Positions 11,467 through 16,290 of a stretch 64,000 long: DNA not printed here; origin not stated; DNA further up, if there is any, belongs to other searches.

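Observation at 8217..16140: Tandem pair of giant paralogous DUF748/AsmA-like envelope proteins (about 1106 and 1507 aa) with shared end-modules and divergent cores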

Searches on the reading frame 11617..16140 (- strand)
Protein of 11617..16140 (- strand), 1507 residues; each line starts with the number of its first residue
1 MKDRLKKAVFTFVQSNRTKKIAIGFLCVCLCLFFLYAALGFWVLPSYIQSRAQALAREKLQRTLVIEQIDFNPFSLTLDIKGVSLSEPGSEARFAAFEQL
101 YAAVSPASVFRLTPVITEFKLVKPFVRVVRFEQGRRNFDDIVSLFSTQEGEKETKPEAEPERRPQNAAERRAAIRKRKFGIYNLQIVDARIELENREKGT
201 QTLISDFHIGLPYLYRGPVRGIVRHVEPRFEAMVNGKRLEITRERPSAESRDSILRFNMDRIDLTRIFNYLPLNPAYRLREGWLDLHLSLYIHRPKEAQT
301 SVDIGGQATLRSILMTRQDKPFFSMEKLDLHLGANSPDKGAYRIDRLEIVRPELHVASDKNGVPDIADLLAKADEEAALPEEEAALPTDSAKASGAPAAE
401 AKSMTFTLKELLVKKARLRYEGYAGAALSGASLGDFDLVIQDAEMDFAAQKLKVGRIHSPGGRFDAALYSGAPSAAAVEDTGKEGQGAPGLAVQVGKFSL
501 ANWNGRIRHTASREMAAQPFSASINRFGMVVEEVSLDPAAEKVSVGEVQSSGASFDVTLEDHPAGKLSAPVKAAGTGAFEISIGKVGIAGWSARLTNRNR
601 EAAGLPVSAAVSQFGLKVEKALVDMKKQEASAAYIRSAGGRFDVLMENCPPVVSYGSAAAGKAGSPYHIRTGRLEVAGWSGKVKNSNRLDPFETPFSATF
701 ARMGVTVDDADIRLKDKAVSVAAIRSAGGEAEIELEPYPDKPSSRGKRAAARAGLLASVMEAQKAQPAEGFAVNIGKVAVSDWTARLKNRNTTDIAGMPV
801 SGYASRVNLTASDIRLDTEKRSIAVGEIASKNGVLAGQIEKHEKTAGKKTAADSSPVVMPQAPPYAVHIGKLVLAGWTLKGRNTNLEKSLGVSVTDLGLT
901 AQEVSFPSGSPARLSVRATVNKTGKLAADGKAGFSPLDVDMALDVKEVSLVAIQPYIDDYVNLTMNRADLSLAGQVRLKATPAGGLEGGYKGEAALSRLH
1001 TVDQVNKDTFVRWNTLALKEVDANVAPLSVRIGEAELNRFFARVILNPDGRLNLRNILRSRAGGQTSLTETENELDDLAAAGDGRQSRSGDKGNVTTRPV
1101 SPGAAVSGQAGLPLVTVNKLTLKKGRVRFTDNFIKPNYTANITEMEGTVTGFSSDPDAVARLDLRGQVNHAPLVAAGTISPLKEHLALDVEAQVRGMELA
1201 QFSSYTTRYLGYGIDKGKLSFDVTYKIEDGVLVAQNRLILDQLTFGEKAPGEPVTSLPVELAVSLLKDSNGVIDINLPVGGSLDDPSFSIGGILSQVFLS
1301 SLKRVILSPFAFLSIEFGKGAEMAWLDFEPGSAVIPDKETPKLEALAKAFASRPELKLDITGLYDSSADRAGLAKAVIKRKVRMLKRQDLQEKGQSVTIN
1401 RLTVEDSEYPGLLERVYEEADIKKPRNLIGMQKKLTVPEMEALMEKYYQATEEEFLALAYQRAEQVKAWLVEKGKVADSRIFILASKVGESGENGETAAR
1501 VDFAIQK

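Call 3: search_protein_families(library=pfam, proteins=[window:11617-16140:-], max_evalue=0.01)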
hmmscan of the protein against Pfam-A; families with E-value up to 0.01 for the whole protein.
window:11617-16140:- (1507 aa): 4 families
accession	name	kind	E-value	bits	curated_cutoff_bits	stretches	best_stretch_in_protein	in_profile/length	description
PF05359.17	DUF748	-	1.8e-267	890.8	50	3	705-1481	291-1037/1037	Domain of Unknown Function (DUF748)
PF05170.20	AsmA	-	2.3e-12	47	29.8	1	18-207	4-185/607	AsmA family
PF00691.25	OmpA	-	4.8e-07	30.5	27.2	0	1452-1484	46-77/98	OmpA family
PF13116.12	YhdP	-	5.3e-05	21.8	46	1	16-197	5-158/1224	YhdP protein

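Call 4: search_protein_families(library=ncbifam, proteins=[window:11617-16140:-], max_evalue=0.01)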
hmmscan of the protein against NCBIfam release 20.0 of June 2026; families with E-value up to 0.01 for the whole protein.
window:11617-16140:- (1507 aa): 0 families

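Call 40: find_homologous_proteins(query=window:11617-16140:-, max_evalue=1e-10)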
Query window:11617-16140:- (1507 aa): 33 proteins with E <= 1e-10 among 8000 candidates.
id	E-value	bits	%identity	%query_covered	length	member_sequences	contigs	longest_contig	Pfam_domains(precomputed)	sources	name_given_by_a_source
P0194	0.0e+0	3321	100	100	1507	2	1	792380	PF00691.26,PF05359.17,PF05170.21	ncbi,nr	ncbi:MAG: DUF748 domain-containing protein [Oxalobacter formigenes]|nr:DUF748 domain-containing prot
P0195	0.0e+0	2620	78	100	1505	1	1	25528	PF05359.17,PF05170.21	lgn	-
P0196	0.0e+0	2454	76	65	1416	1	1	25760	PF00691.26,PF05359.17,PF05170.21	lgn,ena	-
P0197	0.0e+0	2450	73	68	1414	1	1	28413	PF00691.26,PF05359.17,PF05170.21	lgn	-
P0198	0.0e+0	2437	75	65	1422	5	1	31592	PF00691.26,PF05359.17,PF05170.21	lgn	-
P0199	0.0e+0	2185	64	75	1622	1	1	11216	PF00691.26,PF05359.17,PF05170.21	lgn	-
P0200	0.0e+0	2134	64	76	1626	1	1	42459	PF05359.17,PF05170.21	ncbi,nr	ncbi:DUF748 domain-containing protein [Oxalobacter sp. OttesenSCG-928-P03]|nr:DUF748 domain-containi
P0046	0.0e+0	1981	60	100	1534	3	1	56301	PF05359.17,PF05170.21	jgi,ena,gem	-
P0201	0.0e+0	1974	59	74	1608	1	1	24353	PF05359.17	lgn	-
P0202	0.0e+0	1895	63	67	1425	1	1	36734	PF05359.17,PF05170.21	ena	-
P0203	0.0e+0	1699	55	67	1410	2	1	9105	PF05359.17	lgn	-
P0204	0.0e+0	1662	58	62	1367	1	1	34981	PF05359.17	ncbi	-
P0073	0.0e+0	1238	41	100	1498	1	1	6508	PF00691.26,PF05359.17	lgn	-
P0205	0.0e+0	1096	45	58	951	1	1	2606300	PF05359.17,PF05170.21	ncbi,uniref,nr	ncbi:DUF748 domain-containing protein [Oxalobacter vibrioformis]|uniref:DUF748 domain-containing pro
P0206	5.8e-267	907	42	53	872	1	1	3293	PF05359.17,PF05170.21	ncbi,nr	ncbi:MAG: DUF748 domain-containing protein, partial [Burkholderiaceae bacterium]|nr:DUF748 domain-co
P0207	8.6e-128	446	32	43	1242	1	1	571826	PF00691.26,PF05359.17,PF05170.21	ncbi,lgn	-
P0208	3.2e-108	381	30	41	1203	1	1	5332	PF00691.26,PF05359.17,PF05170.21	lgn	-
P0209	5.3e-100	354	27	46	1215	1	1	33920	PF13116.12,PF05359.17,PF05170.21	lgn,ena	-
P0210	6.5e-96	341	30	46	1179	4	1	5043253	PF00691.26,PF05359.17,PF05170.21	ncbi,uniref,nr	ncbi:DUF748 domain-containing protein [Rubrivivax gelatinosus]|uniref:DUF748 domain-containing prote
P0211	1.5e-77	280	31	40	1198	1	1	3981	PF05359.17,PF05170.21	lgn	-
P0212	1.3e-76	277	31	33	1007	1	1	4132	PF00691.26,PF05359.17,PF05170.21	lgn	-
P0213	5.9e-75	271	27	42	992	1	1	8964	PF05359.17,PF05170.21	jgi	jgi:hypothetical protein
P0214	1.5e-68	250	25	46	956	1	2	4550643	PF00691.26,PF05359.17,PF05170.21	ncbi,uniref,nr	ncbi:DUF748 domain-containing protein [Halopseudomonas pelagia]|uniref:DUF748 domain-containing prot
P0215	8.4e-66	241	28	38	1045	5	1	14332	PF13116.12,PF05359.17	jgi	-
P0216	3.2e-59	219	29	35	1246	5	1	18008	PF05359.17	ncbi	-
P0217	2.1e-54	203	28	33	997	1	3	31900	PF13116.12,PF05359.17,PF05170.21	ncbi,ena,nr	ncbi:MAG: hypothetical protein CMK32_13830 [Porticoccaceae bacterium]|nr:hypothetical protein [Porti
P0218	1.2e-53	200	27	46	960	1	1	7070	PF05359.17,PF05170.21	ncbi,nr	ncbi:MAG: DUF748 domain-containing protein, partial [Proteobacteria bacterium]|nr:DUF748 domain-cont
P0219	4.3e-53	199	27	34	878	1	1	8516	PF00691.26,PF05359.17,PF01471.24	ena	-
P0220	1.9e-47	180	23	42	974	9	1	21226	PF05359.17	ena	-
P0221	7.0e-45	171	24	36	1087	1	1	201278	PF05359.17,PF05170.21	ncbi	-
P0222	4.9e-40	155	27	33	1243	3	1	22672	PF00691.26,PF05359.17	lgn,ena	-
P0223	1.0e-38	151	29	19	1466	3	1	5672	PF00691.26,PF13116.12,PF05359.17,PF05170.21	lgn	-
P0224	2.7e-12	63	25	17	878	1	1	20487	PF05359.17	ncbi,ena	-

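Call 47: find_encoding_contigs(protein=P0205, flank=10000, max_places=2)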
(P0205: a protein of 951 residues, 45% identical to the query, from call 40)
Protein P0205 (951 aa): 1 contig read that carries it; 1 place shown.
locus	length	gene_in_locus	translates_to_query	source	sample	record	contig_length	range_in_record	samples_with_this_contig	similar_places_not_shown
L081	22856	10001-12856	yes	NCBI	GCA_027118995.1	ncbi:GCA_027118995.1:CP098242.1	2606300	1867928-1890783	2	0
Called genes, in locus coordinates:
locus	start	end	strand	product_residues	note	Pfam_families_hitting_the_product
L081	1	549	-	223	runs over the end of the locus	-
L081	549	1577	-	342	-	PF00142:Fer4_NifH (weak), PF01656:CbiA, PF02374:ArsA_ATPase (weak), PF09140:MipZ (faint), PF10609:ParA (weak), PF13614:AAA_31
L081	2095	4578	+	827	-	PF08206:OB_RNB, PF17876:CSD2, PF00773:RNB, PF00575:S1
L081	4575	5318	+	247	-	PF08032:SpoU_sub_bind, PF00588:SpoU_methylase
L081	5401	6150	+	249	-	PF25087:GMPPB_C (faint), PF00132:Hexapep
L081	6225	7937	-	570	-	PF00155:Aminotran_1_2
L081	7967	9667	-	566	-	PF06826:Asp-Al_Ex, PF02080:TrkA_C, PF06826:Asp-Al_Ex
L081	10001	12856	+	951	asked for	PF05170:AsmA (weak), PF05359:DUF748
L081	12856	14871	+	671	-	PF05359:DUF748, PF00691:OmpA (faint)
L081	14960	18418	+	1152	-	PF05170:AsmA, PF05359:DUF748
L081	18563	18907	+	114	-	-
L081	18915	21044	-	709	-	PF00072:Response_reg, PF00989:PAS, PF13188:PAS_8 (weak), PF13426:PAS_9 (faint), PF00990:GGDEF, PF00563:EAL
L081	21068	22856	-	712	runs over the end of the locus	PF08668:HDOD, PF01966:HD, PF00512:HisKA, PF02518:HATPase_c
